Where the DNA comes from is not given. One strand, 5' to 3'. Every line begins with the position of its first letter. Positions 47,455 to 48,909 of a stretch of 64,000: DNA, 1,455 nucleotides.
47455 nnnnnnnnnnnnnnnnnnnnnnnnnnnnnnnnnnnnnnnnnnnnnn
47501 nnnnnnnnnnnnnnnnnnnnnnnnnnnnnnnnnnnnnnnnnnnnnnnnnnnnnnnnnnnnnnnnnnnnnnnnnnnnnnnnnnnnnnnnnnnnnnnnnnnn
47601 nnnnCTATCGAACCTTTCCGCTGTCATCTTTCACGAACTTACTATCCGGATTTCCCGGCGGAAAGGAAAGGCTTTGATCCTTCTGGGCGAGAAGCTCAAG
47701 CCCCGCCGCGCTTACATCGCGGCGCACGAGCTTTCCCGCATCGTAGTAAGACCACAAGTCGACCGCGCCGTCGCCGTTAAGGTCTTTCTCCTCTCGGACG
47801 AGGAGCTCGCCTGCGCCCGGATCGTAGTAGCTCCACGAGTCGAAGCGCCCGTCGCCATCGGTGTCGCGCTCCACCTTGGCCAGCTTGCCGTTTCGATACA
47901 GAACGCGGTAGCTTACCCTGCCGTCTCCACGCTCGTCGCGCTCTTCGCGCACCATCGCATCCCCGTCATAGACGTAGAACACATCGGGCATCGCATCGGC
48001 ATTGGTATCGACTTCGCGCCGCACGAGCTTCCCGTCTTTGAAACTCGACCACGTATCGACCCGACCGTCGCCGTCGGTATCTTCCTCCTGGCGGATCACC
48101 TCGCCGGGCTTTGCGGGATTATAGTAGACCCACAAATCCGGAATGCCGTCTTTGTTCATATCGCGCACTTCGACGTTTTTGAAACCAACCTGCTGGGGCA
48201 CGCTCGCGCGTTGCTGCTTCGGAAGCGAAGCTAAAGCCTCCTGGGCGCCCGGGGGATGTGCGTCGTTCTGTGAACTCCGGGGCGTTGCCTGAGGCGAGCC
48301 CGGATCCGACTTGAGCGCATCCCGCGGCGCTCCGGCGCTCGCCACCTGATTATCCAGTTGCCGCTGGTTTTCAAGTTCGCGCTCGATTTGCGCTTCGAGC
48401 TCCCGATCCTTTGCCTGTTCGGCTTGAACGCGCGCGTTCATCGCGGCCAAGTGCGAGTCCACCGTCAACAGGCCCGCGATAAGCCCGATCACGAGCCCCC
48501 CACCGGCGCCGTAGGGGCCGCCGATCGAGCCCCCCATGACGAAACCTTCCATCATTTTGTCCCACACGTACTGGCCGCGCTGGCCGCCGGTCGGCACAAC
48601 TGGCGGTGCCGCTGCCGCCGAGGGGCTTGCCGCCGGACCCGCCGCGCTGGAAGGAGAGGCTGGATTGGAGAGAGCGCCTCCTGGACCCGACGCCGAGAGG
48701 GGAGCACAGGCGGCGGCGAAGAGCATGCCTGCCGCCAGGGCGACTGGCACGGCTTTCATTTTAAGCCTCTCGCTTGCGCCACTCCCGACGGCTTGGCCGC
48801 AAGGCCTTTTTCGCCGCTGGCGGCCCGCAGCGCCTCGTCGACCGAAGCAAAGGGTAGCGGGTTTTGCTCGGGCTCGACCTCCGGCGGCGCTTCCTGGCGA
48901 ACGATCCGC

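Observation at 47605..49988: Two tandem paralogous exported proteins built from a 24-aa repeat carrying an EF-hand/dockerin-like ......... loop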

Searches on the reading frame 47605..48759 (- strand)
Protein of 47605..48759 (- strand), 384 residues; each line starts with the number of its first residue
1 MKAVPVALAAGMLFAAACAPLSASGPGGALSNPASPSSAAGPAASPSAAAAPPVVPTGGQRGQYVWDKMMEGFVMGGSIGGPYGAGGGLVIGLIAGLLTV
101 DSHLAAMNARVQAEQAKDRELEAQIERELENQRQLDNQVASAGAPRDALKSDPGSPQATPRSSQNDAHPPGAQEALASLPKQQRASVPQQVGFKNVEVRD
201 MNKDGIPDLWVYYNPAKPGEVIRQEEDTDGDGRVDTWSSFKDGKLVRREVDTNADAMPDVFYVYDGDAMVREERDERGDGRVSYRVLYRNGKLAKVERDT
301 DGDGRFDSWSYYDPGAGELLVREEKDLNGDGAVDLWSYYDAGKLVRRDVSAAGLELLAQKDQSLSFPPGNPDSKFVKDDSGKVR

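Call 4: search_protein_families(library=pfam, proteins=[window:47605-48759:-], max_evalue=1)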
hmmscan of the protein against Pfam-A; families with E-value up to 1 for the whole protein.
window:47605-48759:- (384 aa): 2 families
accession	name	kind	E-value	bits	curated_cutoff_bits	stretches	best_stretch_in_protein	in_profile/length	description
PF13517.12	FG-GAP_3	-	0.00039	21.4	26.9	0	186-211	36-61/61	FG-GAP-like repeat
PF23500.1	DUF7133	-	0.71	9.5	27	1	215-243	54-82/385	Domain of unknown function (DUF7133)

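Call 5: search_protein_families(library=ncbifam, proteins=[window:47605-48759:-], max_evalue=1)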
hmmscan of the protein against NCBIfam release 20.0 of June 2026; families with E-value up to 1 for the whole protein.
window:47605-48759:- (384 aa): 4 families
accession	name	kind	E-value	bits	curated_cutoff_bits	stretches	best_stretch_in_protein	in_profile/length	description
NF050087.1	Lsa25.6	equivalog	2.2e-14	53.5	150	2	193-262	77-147/196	Lsa25.6 family adhesin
TIGR03789.1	pdsO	hypoth_equivalog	0.0096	15.6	152.2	1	71-143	49-118/243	sortase-associated OmpA-like protein PdsO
NF046077.1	LPS_M949_RS01915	subfamily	0.024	14.6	60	0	194-214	69-89/154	M949_RS01915 family surface polysaccharide biosynthesis protein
NF047539.1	XAC2610_fam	domain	0.088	13.3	35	0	197-214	2-19/89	XAC2610-related protein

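Call 7: search_solved_structures(query=window:47605-48759:-, max_evalue=10, show_alignments=2)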
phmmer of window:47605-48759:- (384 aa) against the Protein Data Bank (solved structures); distinct sequences matched with E-value up to 10: 8.
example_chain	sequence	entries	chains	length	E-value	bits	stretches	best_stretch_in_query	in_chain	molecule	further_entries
3tiq_A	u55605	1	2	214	0.14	14.9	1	135-226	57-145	Surface protein G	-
8ka7_A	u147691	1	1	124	0.17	14.5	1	14-96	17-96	De novo design protein -NB7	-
4wve_A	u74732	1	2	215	0.57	12.8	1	134-226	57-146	Surface protein G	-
1u9p_A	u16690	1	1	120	1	12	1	62-95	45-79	pArc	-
1u2b_A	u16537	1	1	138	1.2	11.8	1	192-234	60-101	Cytohesin 3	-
1fhw_A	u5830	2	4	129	1.3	11.7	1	192-234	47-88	GUANINE NUCLEOTIDE EXCHANGE FACTOR AND INTEGRIN BINDING PROTEIN HOMOLOG GRP1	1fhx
4kax_B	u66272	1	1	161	1.8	11.2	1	192-234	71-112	Cytohesin-3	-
9gbi_E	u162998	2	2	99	2.3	10.8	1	25-65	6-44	Photosystem I reaction center subunit IV B, chloroplastic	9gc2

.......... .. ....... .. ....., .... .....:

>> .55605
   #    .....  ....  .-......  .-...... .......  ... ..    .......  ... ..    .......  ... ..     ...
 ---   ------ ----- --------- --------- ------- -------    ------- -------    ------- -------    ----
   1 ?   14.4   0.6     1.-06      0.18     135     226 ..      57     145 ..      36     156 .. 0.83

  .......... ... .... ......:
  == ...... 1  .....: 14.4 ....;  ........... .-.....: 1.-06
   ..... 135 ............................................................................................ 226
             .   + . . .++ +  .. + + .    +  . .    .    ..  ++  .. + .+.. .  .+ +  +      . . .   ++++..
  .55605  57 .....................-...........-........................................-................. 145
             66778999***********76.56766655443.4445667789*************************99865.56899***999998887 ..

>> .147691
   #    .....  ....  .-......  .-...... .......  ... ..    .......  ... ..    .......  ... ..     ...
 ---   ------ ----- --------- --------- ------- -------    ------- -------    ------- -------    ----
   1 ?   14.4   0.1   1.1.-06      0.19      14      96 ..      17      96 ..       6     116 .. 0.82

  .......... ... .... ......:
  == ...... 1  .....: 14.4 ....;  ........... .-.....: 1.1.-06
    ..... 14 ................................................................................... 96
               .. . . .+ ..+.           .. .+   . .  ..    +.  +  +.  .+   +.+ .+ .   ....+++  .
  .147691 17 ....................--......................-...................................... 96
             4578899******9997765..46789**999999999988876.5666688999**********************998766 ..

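Call 17: find_homologous_proteins(query=window:47605-48759:-, max_evalue=0.001)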
Query window:47605-48759:- (384 aa): 675 proteins with E <= 0.001 among 8000 candidates; the best 120 are listed.
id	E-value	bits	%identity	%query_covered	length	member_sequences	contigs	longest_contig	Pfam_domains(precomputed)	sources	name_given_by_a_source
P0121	5.1e-155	535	64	95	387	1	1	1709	-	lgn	-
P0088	4.2e-153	528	63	95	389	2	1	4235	-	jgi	-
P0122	7.9e-147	508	60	100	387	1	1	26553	PF13517.13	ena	-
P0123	3.2e-142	493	60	96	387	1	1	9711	-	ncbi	ncbi:MAG: hypothetical protein ACREQW_15565 [Candidatus Binatia bacterium]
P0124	1.1e-131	458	57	96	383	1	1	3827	PF13517.13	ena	-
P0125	1.6e-131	457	55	100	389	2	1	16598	-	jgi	jgi:hypothetical protein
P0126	3.9e-127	443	54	100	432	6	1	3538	-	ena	-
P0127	8.7e-126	439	64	82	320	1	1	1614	PF13517.13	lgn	-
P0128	3.8e-123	430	53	94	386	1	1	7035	PF13517.13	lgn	-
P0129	1.8e-122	428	53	98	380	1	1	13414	PF13517.13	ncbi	ncbi:MAG: hypothetical protein ACREQK_19720 [Candidatus Binatia bacterium]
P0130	3.6e-121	423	54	96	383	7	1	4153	-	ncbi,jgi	-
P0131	5.7e-120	419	53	96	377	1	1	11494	PF13517.13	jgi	jgi:hypothetical protein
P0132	5.3e-119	416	53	94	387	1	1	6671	-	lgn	-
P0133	1.6e-118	415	53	91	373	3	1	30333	-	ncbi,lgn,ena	-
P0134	9.7e-118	412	52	96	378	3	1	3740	-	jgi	jgi:hypothetical protein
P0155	1.4e-114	402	50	97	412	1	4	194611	-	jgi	jgi:antitoxin component YwqK of YwqJK toxin-antitoxin module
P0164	2.0e-113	398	54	90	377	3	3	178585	-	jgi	jgi:hypothetical protein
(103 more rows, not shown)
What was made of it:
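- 47605..48759 (-): Gene B: lipoprotein with repeat domain, 384 aa (ATG start inside the ATGA overlap with A). More than 120 orthologues (call 17).
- Checked: B has more than 120 orthologues at 48-64% identity (call 17).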

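Call 24: find_encoding_contigs(protein=P0155, flank=8000, max_places=2)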
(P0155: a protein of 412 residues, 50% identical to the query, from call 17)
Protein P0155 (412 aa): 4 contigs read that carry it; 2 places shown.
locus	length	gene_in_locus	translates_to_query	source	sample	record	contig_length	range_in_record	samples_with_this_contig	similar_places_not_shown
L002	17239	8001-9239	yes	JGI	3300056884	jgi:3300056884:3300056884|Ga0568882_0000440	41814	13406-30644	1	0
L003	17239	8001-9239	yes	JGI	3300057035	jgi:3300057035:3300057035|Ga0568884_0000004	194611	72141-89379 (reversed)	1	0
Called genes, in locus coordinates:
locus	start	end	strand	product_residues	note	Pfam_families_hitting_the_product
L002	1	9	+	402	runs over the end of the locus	-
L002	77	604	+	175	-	PF00034:Cytochrom_C (weak), PF13442:Cytochrome_CBB3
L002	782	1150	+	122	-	PF00034:Cytochrom_C, PF13442:Cytochrome_CBB3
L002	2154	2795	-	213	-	-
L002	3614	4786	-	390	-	PF07690:MFS_1, PF12832:MFS_1_like, PF07690:MFS_1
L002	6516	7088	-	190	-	-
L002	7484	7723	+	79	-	-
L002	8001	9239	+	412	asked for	-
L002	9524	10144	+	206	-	PF00383:dCMP_cyt_deam_1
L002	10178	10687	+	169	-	PF04191:PEMT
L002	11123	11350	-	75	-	-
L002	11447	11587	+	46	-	-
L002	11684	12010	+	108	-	PF00072:Response_reg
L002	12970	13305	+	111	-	PF14373:Imm_superinfect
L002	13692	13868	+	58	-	-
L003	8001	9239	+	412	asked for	-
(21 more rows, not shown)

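Call 25: find_encoding_contigs(protein=P0164, flank=8000, max_places=2)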
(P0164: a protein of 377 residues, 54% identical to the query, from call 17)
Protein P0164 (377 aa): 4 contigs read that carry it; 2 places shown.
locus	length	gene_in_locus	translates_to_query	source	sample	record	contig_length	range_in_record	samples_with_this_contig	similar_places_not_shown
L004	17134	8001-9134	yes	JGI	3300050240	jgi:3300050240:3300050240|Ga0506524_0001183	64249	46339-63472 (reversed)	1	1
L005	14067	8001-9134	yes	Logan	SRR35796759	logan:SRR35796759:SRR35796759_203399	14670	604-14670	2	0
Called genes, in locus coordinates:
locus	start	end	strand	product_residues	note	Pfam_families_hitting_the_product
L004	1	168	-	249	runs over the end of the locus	-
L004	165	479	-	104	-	-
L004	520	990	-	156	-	PF13193:AMP-binding_C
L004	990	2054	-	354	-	PF00501:AMP-binding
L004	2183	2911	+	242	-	PF09335:VTT_dom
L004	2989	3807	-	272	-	PF02673:BacA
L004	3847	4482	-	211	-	PF09335:VTT_dom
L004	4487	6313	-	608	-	PF02366:PMT, PF13231:PMT_2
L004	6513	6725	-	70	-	-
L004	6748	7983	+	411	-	-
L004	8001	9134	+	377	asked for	-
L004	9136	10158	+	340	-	PF13103:TonB_2, PF03544:TonB_C (weak)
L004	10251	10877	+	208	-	PF01618:MotA_ExbB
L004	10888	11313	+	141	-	PF02472:ExbD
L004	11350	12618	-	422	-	PF13519:VWA_2, PF00092:VWA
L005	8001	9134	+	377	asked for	-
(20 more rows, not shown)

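Call 26: find_encoding_contigs(protein=P0122, flank=8000, max_places=2)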
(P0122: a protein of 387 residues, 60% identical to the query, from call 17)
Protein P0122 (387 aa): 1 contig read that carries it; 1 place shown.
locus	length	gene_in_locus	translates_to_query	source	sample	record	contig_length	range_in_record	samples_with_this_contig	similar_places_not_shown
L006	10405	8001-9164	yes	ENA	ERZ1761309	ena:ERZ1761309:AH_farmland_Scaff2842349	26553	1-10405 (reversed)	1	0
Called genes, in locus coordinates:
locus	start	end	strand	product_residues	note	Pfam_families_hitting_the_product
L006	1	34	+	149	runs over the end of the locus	PF00828:Ribosomal_L27A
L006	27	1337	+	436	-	PF00344:SecY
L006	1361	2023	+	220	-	PF00406:ADK, PF13207:AAA_17, PF13238:AAA_18 (weak), PF05191:ADK_lid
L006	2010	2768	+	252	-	PF00557:Peptidase_M24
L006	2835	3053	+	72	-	PF01176:eIF-1a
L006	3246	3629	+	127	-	PF00416:Ribosomal_S13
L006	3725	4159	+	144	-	PF00411:Ribosomal_S11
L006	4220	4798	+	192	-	PF00163:Ribosomal_S4, PF01479:S4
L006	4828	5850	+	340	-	PF01193:RNA_pol_L, PF01000:RNA_pol_A_bac, PF03118:RNA_pol_A_CTD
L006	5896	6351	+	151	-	PF01196:Ribosomal_L17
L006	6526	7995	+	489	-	-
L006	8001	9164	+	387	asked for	PF13517:FG-GAP_3 (faint)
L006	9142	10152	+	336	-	PF13103:TonB_2, PF03544:TonB_C (weak)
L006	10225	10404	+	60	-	?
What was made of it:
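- B is a near single-copy, strongly conserved gene in a housekeeping neighbourhood (ribosomal operon, aro genes; calls 26, 25).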

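Call 27: predict_structure(alignment_id=A2)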
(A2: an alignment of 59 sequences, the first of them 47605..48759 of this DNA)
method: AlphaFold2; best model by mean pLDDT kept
length: 384 residues; sequences in the alignment: 59
mean_pLDDT: 76.7   pTM: 0.47
mean pLDDT of the five models: 76.7, 75.6, 75.3, 73.1, 72.7
residues with pLDDT >= 90: 186; 70-90: 72; 50-70: 28; < 50: 98
segments of 3 or more residues with pLDDT < 50: 19-50, 145-159, 161-190, 365-367, 369-384
pLDDT, mean of each block of 10 residues (from residue 1): 59 59 41 38 44 69 89 89 89 91 88 91 93 88 51 43 39 38 43 85 95 94 96 96 97 93 97 87 96 96 94 91 94 95 93 89 54 44 41
secondary structure, 60 per line:
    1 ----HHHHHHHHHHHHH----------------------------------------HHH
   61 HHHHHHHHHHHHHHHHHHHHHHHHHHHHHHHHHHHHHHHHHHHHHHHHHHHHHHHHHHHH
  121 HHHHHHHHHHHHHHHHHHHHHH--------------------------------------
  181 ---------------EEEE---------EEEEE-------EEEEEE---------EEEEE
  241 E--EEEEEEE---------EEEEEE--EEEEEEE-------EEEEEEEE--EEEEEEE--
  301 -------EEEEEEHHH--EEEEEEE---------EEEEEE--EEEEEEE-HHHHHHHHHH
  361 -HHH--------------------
elements in order: H5-17 H58-142 E196-199 E209-213 E221-226 E236-241 E244-250 E260-265 E268-274 E282-289 E292-298 E308-313 E319-325 E335-340 E343-349 H351-360
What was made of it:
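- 48589..48705 (-): B Pro/Ala-rich linker, residues 19-57. pLDDT below 50 for residues 19-50 (call 27).
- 48463..48546 (-): B glycine zipper, residues 72-99 (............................). Modelled as part of helix 58-142 (call 27).
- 48334..48459 (-): B charged helix (probable coiled coil), residues 101-142. Helix 58-142 with pLDDT about 90 (call 27).
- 48187..48333 (-): B disordered linker, residues 143-191. pLDDT below 50 (call 27).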

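Call 35: find_related_loci(query=A2, collection=genome_contigs, flank=10000)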
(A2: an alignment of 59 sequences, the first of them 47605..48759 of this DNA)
Query A2 (384 aa) in genome_contigs; peptide patterns used: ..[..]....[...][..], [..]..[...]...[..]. (x = any residue, [..] = any of these).
103 stretches matched a pattern; 73 encode a relative of the query (tblastn E <= 1e-3); 70 distinct loci.
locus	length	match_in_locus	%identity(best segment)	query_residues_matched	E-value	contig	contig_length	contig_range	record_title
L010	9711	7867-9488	60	18-384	1e-130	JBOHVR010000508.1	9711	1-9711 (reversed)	MAG: Candidatus Binatia bacterium isolate M3-S_metawrap_bin.270 k127_3813222, whole genome shotgun sequence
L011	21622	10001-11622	55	1-384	3e-127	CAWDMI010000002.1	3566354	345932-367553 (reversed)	MAG: uncultured delta proteobacterium isolate MFD04944.bin.2.54 genome assembly, contig: contig_25315, whole genome shot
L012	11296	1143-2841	54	18-366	3e-117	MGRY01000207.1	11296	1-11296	MAG: Deltaproteobacteria bacterium RIFCSPLOWO2_02_56_12 rifcsplowo2_02_sub10_scaffold_681, whole genome shotgun sequence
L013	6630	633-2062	55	58-371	3e-114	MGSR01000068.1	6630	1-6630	MAG: Deltaproteobacteria bacterium RIFCSPLOWO2_12_FULL_60_16 rifcsplowo2_12_scaffold_22863, whole genome shotgun sequenc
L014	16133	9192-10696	54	7-374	2e-114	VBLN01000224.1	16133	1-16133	MAG: Deltaproteobacteria bacterium isolate DP_36 14_1009_16_40cm_scaffold_76333, whole genome shotgun sequence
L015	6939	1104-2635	56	63-371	2e-113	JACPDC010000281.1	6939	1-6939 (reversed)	MAG: Deltaproteobacteria bacterium isolate NC_groundwater_299_Ag_B-0.1um_60_15 S7_GD2017_3_B1_scaffold_6089, whole genom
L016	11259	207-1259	54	18-362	2e-113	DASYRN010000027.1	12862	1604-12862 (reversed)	MAG TPA_asm: Candidatus Binatia bacterium isolate SMAG_U4512 k141_3330194, whole genome shotgun sequence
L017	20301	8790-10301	49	6-364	1e-112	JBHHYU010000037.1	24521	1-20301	MAG: Candidatus Binatia bacterium isolate Maj_2_bin.31 NODE_905_length_24521_cov_12.146979, whole genome shotgun sequenc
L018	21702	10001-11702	52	8-362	3e-111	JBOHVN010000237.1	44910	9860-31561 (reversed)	MAG: Candidatus Binatia bacterium isolate M3-S_metawrap_bin.190 k127_1065929, whole genome shotgun sequence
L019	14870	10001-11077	51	1-362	4e-110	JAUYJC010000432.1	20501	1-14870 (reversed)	MAG: Deltaproteobacteria bacterium isolate C24_metabat.bin.121_sub C24_k141_365212, whole genome shotgun sequence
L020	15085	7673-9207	55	60-373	5e-110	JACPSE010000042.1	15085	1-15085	MAG: Deltaproteobacteria bacterium isolate NC_groundwater_697_Ag_S-0.2um_55_12 S36_SO-2_scaffold_102844, whole genome sh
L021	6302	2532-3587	50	40-381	9e-110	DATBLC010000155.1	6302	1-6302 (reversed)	MAG TPA_asm: Candidatus Binatia bacterium isolate SMAG_U3962 k141_1143288, whole genome shotgun sequence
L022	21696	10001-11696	51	15-362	2e-109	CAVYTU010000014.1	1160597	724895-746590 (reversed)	MAG: uncultured delta proteobacterium isolate MFD05567.bin.2.108 genome assembly, contig: contig_5708, whole genome shot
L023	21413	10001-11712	53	12-362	1e-108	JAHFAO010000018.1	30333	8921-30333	MAG: Deltaproteobacteria bacterium isolate nzgw177 NODE_470_length_30334_cov_6.316917, whole genome shotgun sequence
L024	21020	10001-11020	53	27-361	3e-107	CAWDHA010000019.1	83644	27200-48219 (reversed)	MAG: uncultured delta proteobacterium isolate MFD05747.bin.4.161 genome assembly, contig: contig_61454, whole genome sho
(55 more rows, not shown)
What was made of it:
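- Tried and rejected: The B alignment was used instead (call 35).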

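Call 51: search_protein_families(library=pfam, alignment_id=A2, max_evalue=0.01)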
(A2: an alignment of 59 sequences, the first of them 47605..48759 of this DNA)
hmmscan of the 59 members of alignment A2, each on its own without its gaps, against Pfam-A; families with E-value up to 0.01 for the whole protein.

A. member 1, window:47605-48759:- (384 aa): 1 family
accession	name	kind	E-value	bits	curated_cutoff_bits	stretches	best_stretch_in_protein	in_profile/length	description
PF13517.12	FG-GAP_3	-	0.00039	21.4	26.9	0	186-211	36-61/61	FG-GAP-like repeat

B. families by the number of members that match (of 59 scanned): 8 families
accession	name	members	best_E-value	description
PF13517.12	FG-GAP_3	53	1.5e-09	FG-GAP-like repeat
PF01839.29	FG-GAP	18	2.9e-05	FG-GAP repeat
PF13202.12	EF-hand_5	2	0.00052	EF hand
PF11559.13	ADIP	2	0.0032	Afadin- and alpha -actinin-Binding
PF00404.24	Dockerin_1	1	0.00095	Dockerin type I domain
PF20042.4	DUF6444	1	0.0017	Family of unknown function (DUF6444)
PF23500.1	DUF7133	1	0.0036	Domain of unknown function (DUF7133)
PF20615.3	DUF6802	1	0.0063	Family of unknown function (DUF6802)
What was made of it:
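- On FG-GAP / VCBS beta-propeller repeats: FG-GAP_3 matches 53 of 59 B orthologues (call 51).
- Loop motif matched by FG-GAP_3 in 53 of 59 B orthologues (call 51).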
